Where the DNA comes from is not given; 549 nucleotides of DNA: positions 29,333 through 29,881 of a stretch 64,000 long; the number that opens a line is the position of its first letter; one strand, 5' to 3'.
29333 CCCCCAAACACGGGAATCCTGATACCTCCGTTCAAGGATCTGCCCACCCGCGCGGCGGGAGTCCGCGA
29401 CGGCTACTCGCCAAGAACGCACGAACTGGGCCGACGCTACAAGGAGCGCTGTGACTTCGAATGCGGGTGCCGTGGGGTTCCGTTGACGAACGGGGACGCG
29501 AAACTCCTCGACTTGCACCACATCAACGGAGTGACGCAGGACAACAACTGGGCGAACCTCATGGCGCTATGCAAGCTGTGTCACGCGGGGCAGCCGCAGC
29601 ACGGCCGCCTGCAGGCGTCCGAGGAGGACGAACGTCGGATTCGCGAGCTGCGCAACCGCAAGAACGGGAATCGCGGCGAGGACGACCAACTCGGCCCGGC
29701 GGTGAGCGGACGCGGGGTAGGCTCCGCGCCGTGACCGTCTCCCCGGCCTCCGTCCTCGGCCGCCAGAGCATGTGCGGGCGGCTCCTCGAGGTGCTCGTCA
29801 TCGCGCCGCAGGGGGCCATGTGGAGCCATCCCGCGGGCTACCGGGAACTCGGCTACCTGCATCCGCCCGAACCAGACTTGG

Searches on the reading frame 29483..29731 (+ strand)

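Call 96: search_protein_families(library=pfam, proteins=[window:29483-29731:+], max_evalue=0.001)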
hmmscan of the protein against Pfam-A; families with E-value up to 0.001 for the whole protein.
window:29483-29731:+ (83 aa): 1 family
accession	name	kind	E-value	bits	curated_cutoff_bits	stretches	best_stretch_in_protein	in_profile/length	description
PF13392.12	HNH_3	-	9.8e-05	22.4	24.8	1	10-31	20-41/46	HNH endonuclease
